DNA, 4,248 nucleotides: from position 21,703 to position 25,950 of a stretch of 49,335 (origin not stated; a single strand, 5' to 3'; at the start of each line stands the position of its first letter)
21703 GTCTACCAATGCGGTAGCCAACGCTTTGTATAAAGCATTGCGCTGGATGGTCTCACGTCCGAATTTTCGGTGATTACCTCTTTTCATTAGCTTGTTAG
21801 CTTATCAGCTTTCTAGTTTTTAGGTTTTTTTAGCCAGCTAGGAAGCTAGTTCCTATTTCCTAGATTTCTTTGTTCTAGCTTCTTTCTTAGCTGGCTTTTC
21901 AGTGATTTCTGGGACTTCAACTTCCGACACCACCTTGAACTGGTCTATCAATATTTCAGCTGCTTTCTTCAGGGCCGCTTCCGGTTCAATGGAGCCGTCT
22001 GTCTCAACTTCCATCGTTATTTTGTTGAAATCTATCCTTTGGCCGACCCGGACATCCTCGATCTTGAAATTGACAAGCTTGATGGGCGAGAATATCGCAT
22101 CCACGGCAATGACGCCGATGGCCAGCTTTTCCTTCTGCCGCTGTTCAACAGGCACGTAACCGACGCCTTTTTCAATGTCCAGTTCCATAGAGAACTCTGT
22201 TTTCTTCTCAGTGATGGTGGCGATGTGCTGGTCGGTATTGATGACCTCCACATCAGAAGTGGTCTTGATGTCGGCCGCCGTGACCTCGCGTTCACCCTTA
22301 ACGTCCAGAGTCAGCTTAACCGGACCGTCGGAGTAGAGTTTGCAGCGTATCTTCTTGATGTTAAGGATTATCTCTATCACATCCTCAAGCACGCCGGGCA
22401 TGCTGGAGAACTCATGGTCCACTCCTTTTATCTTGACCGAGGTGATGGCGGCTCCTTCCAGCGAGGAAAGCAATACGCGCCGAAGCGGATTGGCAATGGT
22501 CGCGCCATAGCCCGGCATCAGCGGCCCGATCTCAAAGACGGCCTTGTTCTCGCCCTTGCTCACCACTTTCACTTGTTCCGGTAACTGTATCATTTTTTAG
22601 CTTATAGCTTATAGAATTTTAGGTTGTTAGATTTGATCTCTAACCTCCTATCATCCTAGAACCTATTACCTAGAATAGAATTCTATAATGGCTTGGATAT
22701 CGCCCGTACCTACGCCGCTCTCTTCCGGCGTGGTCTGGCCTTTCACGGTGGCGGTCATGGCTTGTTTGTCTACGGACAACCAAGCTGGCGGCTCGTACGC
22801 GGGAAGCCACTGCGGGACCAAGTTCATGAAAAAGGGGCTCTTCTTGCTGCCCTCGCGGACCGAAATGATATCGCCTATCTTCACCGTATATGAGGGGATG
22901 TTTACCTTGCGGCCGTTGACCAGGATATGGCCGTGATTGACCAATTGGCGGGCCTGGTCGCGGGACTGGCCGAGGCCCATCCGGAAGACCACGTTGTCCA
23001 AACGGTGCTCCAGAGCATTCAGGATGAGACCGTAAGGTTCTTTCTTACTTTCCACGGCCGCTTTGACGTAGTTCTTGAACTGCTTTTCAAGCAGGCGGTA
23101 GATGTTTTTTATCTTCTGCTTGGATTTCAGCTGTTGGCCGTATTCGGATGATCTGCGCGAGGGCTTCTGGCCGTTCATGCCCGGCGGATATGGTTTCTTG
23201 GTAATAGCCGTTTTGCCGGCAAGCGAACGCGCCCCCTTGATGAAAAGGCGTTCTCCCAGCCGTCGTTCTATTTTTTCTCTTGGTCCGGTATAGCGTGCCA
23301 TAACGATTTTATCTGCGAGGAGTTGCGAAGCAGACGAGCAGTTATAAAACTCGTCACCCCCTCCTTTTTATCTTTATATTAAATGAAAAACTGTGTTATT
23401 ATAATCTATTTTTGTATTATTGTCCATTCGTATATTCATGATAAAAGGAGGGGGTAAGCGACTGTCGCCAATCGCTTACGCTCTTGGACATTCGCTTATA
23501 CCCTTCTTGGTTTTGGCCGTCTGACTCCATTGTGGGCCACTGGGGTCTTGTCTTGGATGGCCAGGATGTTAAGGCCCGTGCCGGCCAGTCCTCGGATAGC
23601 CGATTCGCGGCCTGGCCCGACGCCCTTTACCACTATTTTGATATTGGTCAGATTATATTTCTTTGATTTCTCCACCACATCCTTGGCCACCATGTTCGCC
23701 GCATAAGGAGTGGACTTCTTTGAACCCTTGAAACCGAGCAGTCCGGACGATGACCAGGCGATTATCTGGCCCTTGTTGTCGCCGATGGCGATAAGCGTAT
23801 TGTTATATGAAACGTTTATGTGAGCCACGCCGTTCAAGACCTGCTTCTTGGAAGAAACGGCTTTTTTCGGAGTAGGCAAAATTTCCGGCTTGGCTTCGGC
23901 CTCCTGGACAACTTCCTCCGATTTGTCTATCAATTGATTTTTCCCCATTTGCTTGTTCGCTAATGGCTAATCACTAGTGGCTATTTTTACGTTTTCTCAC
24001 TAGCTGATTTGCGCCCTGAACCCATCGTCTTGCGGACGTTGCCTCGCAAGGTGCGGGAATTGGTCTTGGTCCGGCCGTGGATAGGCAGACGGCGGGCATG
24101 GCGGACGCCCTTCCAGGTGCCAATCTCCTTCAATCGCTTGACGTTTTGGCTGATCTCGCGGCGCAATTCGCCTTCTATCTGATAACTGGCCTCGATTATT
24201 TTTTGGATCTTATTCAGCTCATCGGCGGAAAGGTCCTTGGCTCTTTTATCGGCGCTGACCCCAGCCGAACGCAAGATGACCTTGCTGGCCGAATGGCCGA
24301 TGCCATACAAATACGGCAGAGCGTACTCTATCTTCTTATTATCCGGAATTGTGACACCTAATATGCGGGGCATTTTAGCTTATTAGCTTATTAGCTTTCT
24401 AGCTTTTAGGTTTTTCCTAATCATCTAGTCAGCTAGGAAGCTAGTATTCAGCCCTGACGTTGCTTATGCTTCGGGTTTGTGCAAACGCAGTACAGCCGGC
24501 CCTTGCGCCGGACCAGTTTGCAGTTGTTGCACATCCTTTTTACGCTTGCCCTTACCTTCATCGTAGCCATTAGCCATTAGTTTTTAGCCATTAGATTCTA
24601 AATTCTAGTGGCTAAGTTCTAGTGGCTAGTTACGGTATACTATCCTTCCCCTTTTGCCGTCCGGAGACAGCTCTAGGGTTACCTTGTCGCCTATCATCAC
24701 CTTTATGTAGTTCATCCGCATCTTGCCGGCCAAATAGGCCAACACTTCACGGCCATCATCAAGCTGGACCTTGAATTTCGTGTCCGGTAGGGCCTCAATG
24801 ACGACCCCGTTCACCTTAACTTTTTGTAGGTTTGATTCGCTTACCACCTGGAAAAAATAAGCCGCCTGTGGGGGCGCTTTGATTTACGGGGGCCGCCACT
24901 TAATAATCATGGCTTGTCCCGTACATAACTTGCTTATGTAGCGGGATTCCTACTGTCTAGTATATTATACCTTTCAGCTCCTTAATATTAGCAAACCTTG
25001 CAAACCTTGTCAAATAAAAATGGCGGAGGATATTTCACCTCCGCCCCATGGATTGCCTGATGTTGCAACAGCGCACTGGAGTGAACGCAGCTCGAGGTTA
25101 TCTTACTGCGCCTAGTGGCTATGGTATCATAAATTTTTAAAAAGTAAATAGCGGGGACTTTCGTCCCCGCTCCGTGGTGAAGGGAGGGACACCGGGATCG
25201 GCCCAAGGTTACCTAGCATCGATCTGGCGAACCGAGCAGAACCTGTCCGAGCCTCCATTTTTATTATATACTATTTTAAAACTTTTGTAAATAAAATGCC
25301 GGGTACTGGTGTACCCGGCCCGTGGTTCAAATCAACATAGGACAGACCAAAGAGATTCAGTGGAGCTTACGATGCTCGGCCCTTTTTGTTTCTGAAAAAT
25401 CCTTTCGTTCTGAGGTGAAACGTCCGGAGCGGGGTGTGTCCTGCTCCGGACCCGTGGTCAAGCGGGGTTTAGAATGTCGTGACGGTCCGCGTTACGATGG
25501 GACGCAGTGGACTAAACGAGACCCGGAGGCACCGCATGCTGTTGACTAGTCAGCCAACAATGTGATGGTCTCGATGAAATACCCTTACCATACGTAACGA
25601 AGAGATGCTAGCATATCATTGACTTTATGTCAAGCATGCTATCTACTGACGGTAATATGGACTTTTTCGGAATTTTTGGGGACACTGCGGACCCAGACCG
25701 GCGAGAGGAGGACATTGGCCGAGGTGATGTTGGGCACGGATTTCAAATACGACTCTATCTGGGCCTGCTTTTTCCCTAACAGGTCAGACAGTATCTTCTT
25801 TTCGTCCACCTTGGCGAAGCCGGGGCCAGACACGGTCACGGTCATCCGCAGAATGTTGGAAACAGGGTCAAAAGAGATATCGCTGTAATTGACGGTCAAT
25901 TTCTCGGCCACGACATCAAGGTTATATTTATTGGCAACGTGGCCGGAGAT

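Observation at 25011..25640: Tandem array of four hairpin-terminated sRNA-like units, each with ACCAYGG abutting its hairpin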

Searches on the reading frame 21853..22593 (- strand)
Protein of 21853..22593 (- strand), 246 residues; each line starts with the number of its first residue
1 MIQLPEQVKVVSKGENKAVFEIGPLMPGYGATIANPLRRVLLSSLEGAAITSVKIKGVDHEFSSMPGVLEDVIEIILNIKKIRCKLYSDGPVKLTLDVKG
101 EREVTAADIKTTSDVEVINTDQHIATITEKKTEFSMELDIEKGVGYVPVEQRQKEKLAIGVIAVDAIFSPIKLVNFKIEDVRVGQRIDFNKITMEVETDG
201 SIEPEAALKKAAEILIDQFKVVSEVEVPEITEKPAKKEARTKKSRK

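Call 9: search_protein_families(library=pfam, proteins=[window:21853-22593:-])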
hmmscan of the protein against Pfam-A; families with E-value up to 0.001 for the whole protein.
window:21853-22593:- (246 aa): 3 families
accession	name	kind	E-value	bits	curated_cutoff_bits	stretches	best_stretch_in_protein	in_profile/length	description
PF01000.31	RNA_pol_A_bac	-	1.6e-34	119.1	33.9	1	53-169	1-119/119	RNA polymerase Rpb3/RpoA insert domain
PF01193.29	RNA_pol_L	-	1.2e-22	79.8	24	1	24-219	2-74/74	RNA polymerase Rpb3/Rpb11 dimerisation domain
PF13656.11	RNA_pol_L_2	-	2.7e-05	24.2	27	1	190-223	40-73/75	RNA polymerase Rpb3/Rpb11 dimerisation domain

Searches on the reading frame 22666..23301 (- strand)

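Call 9: search_protein_families(library=pfam, proteins=[window:22666-23301:-])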
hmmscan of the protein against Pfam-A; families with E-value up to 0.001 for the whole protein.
window:22666-23301:- (211 aa): 3 families
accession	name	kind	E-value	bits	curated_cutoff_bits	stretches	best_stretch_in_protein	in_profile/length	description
PF01479.30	S4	-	1.7e-20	72.9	22.8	1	100-146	2-48/48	S4 domain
PF00163.24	Ribosomal_S4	-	1.7e-19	70.7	23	1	3-94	1-90/95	Ribosomal protein S4/S9 N-terminal domain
PF22421.1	SYY_C-terminal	-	1.3e-05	25.4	27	1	98-143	18-63/83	Tyrosine--tRNA ligase SYY-like C-terminal domain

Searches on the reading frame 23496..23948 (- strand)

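Call 9: search_protein_families(library=pfam, proteins=[window:23496-23948:-])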
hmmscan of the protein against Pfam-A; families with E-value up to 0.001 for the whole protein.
window:23496-23948:- (150 aa): 1 family
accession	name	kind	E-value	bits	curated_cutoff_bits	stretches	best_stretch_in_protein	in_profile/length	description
PF00411.24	Ribosomal_S11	-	5.8e-38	130.1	25.1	1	40-149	1-110/110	Ribosomal protein S11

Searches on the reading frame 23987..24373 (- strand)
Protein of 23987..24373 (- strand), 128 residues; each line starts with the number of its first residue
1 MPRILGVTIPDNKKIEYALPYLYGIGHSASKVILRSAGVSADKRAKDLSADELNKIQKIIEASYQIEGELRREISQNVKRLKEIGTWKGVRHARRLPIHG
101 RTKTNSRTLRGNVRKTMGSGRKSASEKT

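Call 9: search_protein_families(library=pfam, proteins=[window:23987-24373:-])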
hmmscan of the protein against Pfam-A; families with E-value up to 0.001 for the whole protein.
window:23987-24373:- (128 aa): 1 family
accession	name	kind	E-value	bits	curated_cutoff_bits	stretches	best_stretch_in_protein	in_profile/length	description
PF00416.27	Ribosomal_S13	-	9.4e-27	94.4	31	1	3-108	1-128/128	Ribosomal protein S13/S18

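Call 43: find_encoding_contigs(protein=window:23987-24373:-, flank=4000, max_places=10)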
Protein window:23987-24373:- (128 aa): 13 contigs read that carry it; 9 places shown.
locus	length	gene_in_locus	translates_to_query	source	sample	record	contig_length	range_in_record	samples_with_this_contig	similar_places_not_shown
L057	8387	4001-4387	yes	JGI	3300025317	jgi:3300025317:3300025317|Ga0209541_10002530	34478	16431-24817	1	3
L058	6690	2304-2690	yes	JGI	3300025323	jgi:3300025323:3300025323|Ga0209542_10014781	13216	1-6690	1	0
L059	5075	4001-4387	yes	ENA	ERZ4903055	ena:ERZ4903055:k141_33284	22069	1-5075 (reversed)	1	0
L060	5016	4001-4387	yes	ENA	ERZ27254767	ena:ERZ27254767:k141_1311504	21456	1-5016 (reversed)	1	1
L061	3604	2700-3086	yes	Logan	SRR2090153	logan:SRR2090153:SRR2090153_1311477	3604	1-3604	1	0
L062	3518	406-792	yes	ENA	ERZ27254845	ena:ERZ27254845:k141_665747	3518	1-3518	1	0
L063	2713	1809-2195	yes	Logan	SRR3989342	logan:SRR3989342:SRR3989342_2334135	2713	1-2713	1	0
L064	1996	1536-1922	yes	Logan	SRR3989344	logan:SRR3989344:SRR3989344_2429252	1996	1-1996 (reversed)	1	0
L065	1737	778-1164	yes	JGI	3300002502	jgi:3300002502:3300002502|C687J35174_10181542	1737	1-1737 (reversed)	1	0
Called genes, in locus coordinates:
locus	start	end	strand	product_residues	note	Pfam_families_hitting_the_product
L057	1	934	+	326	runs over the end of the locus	PF01207:Dus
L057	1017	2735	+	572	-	-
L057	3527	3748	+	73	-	PF01176:eIF-1a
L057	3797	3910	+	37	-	-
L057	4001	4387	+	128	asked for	PF00416:Ribosomal_S13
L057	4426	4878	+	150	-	PF00411:Ribosomal_S11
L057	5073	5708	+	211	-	PF00163:Ribosomal_S4, PF22421:SYY_C-terminal (faint), PF01479:S4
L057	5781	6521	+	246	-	PF01193:RNA_pol_L, PF01000:RNA_pol_A_bac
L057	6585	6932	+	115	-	PF01196:Ribosomal_L17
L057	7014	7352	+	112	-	PF00572:Ribosomal_L13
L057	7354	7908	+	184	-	PF00380:Ribosomal_S9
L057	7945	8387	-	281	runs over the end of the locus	-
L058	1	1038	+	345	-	?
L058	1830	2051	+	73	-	PF01176:eIF-1a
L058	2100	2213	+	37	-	-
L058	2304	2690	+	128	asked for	PF00416:Ribosomal_S13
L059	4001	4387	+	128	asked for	PF00416:Ribosomal_S13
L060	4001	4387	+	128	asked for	PF00416:Ribosomal_S13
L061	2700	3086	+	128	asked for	PF00416:Ribosomal_S13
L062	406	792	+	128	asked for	PF00416:Ribosomal_S13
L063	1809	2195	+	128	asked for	PF00416:Ribosomal_S13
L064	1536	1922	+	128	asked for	PF00416:Ribosomal_S13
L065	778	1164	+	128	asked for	PF00416:Ribosomal_S13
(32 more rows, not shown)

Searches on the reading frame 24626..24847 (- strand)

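Call 9: search_protein_families(library=pfam, proteins=[window:24626-24847:-])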
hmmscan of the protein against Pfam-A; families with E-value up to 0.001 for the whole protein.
window:24626-24847:- (73 aa): 1 family
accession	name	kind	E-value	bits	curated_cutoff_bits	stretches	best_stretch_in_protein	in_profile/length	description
PF01176.25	eIF-1a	-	6.8e-20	70.9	30.2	1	12-72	3-64/64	Translation initiation factor 1A / IF-1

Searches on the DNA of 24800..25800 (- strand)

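Call 5: search_rna_families(source=window, start=24800, end=25800, threshold=evalue, max_evalue=10, show_alignments=3)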
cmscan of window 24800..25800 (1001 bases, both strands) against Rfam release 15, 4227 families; matches with E-value up to 10: 3.
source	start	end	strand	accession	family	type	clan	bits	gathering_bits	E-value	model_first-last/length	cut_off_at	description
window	25296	25319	-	RF03024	Rothia-sucC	Cis-reg;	-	20.2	64.5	0.37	18-41/59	no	Rothia-sucC RNA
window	25377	25407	-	RF01100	PK-BYV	Cis-reg;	-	15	50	3.6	1-40/40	no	3'-terminal pseudoknot in BYV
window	24876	24920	-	RF01834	fiv_FSE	Cis-reg; frameshift_element;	-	13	53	7.4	1-35/35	no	ribosomal frameshift site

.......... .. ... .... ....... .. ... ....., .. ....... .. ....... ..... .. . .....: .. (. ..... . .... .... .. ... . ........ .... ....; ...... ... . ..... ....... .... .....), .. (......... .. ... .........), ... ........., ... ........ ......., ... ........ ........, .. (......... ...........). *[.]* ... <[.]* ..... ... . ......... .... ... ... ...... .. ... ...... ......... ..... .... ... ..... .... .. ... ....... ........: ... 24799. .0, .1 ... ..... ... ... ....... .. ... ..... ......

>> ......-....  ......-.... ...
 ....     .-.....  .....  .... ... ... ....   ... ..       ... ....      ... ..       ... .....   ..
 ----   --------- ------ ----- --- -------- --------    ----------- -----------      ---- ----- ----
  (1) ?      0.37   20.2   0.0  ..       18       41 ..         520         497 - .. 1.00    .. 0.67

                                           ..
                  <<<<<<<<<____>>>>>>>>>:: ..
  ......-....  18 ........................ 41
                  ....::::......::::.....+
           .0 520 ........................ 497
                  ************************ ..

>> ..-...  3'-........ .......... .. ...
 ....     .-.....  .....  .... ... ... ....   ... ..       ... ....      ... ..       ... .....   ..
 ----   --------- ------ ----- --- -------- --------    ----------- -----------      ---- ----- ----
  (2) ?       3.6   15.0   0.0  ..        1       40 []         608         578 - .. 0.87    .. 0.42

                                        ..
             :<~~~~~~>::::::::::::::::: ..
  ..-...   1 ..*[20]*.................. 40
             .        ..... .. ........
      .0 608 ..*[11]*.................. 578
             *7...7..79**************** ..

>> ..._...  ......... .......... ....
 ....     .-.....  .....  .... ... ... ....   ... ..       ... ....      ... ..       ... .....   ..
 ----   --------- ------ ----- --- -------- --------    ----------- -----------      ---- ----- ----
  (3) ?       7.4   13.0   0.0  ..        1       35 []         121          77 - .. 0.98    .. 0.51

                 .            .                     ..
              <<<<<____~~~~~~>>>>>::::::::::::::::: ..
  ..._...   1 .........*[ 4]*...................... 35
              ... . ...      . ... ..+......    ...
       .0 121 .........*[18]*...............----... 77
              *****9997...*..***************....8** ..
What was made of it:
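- On Any Rfam family (tmRNA, RNase P, SRP, 6S, 5S, T-box, riboswitches, ribozymes, r-protein leaders): For 24800-25800 at E<=10, the best match is a 24-nt hairpin hit at 20 bits against a 64.5-bit cutoff (call 5).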

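Call 28: search_dna_similar(query=window:25011-25640:-, collection=phages, mode=distant, max_evalue=1)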
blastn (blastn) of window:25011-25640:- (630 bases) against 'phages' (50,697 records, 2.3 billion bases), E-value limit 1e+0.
Records with a match: 8; places in all: 8; records where one place covers at least 80% of the query: 0.
Best place of each record, by identity: 90-95% 4; 80-90% 4.
By first word of the organism name: Salmonella 4; Microbacterium 2; Pasteurella 2.
By host as written in the record: Salmonella enterica subsp. enterica serovar Enteritidis 2; Salmonella enterica subsp. enterica serovar Enteritidis FSL S5-371 2; Pasteurella multocida 2; Microbacterium foliorum NRRL B-24224 1; Microbacterium foliorum NRRL B-24-224 SEA 1.
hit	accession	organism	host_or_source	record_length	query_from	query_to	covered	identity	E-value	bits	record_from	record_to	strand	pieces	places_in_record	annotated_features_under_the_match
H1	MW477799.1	Salmonella phage vB_Se_STGO-35-1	Salmonella enterica subsp. enterica ...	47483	559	594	6%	88.9%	6e-1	41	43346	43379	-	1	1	DUF3987 protein of unknown function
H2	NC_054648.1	Salmonella phage vB_Se_STGO-35-1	Salmonella enterica subsp. enterica ...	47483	559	594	6%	88.9%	6e-1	41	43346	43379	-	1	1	DNA helicase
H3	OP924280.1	Salmonella phage vB_Se_EI_sp1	Salmonella enterica subsp. enterica ...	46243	559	594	6%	88.9%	6e-1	41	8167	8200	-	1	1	record has no annotation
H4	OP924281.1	Salmonella phage vB_Se_EI_sp2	Salmonella enterica subsp. enterica ...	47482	559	594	6%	88.9%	6e-1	41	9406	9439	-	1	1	record has no annotation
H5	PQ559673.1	Microbacterium phage Benry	Microbacterium foliorum NRRL B-24224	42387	182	211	5%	90.6%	2e-1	43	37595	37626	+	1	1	none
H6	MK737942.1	Microbacterium phage Sucha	Microbacterium foliorum NRRL B-24-224 ...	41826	182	211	5%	90.6%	2e-1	43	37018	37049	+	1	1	none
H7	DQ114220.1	Pasteurella phage F108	Pasteurella multocida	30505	346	373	4%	93.1%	6e-1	41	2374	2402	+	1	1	unknown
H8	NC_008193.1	Pasteurella phage F108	Pasteurella multocida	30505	346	373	4%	93.1%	6e-1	41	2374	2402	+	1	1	hypothetical protein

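Call 29: search_dna_similar(query=window:25011-25640:-, collection=plasmids, mode=distant, max_evalue=1)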
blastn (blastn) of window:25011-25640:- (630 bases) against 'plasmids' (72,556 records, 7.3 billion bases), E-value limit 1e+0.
Records with a match: 16; places in all: 16; records where one place covers at least 80% of the query: 0.
Best place of each record, by identity: 90-95% 1; 80-90% 15.
By first word of the organism name: Priestia 13; Bacillus 1; Spiroplasma 1; Novosphingobium 1.
By predicted mobility (MOB-suite, as given by PLSDB): non-mobilizable 16.
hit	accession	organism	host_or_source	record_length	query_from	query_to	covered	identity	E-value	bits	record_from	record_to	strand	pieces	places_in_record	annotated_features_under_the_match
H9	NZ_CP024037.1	Priestia aryabhattai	single cell,enriched culture of compost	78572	343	388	7%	83.0%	6e-1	43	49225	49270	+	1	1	hypothetical protein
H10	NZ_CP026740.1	Priestia megaterium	Sporobolus anglicus,cell ...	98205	343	388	7%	83.0%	6e-1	43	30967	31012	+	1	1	hypothetical protein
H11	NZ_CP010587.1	Priestia megaterium Q3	-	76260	343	388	7%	83.0%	6e-1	43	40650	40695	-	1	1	hypothetical protein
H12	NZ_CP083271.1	Priestia aryabhattai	cell culture,mangrove sediment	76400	343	388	7%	83.0%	6e-1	43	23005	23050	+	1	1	hypothetical protein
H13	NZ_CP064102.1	Priestia aryabhattai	cell culture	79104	343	388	7%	83.0%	6e-1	43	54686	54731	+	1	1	hypothetical protein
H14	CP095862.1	Bacillus sp. H8-1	Lettuce,cell culture,soil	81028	343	388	7%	83.0%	6e-1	43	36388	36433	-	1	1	exosporium protein D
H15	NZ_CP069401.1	Priestia megaterium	Homo sapiens,Pure culture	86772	343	388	7%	83.0%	6e-1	43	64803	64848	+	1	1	hypothetical protein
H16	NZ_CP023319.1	Priestia megaterium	Plant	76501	343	388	7%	83.0%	6e-1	43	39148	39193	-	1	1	hypothetical protein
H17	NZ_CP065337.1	Priestia megaterium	maize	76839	343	388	7%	83.0%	6e-1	43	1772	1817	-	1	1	hypothetical protein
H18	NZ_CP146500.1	Priestia aryabhattai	Pure isolate,soil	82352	343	388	7%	83.0%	6e-1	43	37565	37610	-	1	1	exosporium protein D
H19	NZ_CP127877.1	Priestia megaterium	Single bacterial isolate,soil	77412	343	388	7%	83.0%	6e-1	43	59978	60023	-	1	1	hypothetical protein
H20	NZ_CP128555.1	Priestia aryabhattai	seagrass,mixed culture,rhizosphere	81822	343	388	7%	83.0%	6e-1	43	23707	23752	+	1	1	exosporium protein D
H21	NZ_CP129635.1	Priestia aryabhattai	bacterial culture,soil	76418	343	388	7%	83.0%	6e-1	43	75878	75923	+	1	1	none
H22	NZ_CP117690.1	Priestia megaterium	ginseng,Single cell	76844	343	388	7%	83.0%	6e-1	43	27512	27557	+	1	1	hypothetical protein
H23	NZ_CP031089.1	Spiroplasma phoeniceum P40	Catharanthus roseus,whole ...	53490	344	383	6%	85.0%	5e-2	46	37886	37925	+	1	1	none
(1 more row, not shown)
